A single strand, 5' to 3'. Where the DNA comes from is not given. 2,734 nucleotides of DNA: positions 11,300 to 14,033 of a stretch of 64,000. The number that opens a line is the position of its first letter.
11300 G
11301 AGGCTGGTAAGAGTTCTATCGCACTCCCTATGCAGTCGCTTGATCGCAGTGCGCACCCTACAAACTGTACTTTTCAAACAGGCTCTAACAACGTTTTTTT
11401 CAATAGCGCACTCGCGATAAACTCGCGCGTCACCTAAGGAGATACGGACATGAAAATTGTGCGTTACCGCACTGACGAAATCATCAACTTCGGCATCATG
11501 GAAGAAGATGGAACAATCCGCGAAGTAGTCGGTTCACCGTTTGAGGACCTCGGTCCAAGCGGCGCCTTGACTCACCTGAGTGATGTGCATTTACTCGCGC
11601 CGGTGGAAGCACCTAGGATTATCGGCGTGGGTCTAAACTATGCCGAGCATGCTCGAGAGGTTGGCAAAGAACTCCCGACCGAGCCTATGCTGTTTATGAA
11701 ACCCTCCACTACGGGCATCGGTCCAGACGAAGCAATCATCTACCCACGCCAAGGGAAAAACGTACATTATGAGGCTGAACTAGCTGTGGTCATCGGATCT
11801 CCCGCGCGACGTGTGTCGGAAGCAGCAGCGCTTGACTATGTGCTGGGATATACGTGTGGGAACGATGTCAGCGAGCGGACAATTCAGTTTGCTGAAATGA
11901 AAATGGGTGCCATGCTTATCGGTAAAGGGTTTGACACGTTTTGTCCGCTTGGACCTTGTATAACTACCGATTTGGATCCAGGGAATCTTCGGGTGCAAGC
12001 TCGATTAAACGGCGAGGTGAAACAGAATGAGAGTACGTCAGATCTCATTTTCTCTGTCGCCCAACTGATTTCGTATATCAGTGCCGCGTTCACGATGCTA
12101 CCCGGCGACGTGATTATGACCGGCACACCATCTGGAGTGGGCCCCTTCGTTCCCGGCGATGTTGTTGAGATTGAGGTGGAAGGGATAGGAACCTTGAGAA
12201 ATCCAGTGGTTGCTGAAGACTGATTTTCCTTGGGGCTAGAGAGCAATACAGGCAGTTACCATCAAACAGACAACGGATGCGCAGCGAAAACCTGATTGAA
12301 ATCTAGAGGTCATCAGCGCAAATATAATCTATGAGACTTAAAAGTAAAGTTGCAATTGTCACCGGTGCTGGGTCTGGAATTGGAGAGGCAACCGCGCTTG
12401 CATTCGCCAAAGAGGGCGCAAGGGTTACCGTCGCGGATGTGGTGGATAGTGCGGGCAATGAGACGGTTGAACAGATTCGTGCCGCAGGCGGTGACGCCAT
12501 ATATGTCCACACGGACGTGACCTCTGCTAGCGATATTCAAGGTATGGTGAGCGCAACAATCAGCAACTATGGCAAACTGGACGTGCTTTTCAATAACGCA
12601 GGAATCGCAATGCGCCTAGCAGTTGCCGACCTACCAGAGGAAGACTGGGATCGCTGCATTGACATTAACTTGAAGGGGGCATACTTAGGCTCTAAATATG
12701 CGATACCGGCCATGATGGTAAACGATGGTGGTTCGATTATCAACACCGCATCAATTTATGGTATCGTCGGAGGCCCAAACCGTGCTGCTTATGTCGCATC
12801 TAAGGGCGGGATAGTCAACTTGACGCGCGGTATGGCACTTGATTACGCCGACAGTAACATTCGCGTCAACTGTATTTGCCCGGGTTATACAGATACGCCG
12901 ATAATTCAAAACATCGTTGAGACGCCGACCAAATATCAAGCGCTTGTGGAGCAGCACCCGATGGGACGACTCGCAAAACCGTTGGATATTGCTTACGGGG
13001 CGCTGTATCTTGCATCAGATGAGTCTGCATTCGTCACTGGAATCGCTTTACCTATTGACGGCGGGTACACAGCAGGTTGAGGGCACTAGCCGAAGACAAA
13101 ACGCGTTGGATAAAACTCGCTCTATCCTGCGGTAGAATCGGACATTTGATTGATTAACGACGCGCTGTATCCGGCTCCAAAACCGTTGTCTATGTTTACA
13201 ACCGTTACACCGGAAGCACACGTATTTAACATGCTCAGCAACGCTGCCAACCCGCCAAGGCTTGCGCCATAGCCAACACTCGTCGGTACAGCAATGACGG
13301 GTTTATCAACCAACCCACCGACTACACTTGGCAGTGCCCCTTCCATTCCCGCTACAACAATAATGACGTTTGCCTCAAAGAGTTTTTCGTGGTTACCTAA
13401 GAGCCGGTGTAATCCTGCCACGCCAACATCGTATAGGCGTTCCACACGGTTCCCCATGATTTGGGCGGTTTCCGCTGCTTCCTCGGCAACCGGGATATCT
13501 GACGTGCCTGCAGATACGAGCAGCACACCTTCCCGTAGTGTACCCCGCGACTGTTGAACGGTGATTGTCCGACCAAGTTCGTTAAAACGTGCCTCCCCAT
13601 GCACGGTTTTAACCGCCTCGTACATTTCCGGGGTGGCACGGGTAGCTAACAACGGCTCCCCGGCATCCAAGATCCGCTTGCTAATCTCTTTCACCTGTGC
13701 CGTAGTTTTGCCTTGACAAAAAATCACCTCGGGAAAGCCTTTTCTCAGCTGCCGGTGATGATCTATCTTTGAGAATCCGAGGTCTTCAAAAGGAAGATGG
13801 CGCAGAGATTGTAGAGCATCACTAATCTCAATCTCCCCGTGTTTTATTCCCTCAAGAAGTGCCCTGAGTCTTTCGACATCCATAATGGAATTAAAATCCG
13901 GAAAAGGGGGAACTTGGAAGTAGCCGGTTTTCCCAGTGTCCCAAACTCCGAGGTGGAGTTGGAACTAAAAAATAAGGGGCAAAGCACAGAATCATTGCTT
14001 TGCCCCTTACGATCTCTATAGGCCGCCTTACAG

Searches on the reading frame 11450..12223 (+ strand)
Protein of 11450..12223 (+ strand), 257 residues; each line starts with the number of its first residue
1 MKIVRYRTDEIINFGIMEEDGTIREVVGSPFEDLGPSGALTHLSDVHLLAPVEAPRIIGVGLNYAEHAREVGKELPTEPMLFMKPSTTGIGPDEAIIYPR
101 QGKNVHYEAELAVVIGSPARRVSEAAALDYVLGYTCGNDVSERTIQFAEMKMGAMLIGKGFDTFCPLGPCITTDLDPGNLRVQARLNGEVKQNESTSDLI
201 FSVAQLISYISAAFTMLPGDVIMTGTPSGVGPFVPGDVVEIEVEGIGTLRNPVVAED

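Call 78: search_protein_families(library=pfam, proteins=[window:11450-12223:+], max_evalue=0.00001)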
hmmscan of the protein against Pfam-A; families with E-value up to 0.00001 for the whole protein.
window:11450-12223:+ (257 aa): 2 families
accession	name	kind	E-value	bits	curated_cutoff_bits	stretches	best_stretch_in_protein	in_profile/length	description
PF01557.24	FAA_hydrolase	-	4.5e-71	239.3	23.9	1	57-254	2-214/214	Fumarylacetoacetate (FAA) hydrolase C-terminal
PF10370.14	Rv2993c-like_N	-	1e-11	46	21.3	1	1-51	1-50/50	Rv2993c-like, N-terminal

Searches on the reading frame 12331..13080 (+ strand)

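Call 78: search_protein_families(library=pfam, proteins=[window:12331-13080:+], max_evalue=0.00001)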
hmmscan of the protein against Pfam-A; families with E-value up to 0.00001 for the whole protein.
window:12331-13080:+ (249 aa): 4 families
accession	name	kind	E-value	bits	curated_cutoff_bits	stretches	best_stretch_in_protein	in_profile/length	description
PF13561.12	adh_short_C2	-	1.1e-70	238.3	27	1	12-247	1-236/236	Enoyl-(Acyl carrier protein) reductase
PF00106.31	adh_short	-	7.1e-62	208.8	26.6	1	6-198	1-193/195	short chain dehydrogenase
PF08659.16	KR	-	9.2e-10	39.2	22.6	1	9-157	4-152/180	KR domain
PF23441.1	SDR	-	1.7e-06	28.1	27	1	30-245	33-254/258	SDR-like rossmann domain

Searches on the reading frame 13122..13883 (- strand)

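Call 79: search_protein_families(library=pfam, proteins=[window:13122-13883:-], max_evalue=0.00001)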
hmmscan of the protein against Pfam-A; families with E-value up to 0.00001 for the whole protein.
window:13122-13883:- (253 aa): 1 family
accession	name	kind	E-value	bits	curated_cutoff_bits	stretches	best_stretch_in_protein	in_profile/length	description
PF00731.26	AIRC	-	3.1e-16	59.7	30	1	120-250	2-132/148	AIR carboxylase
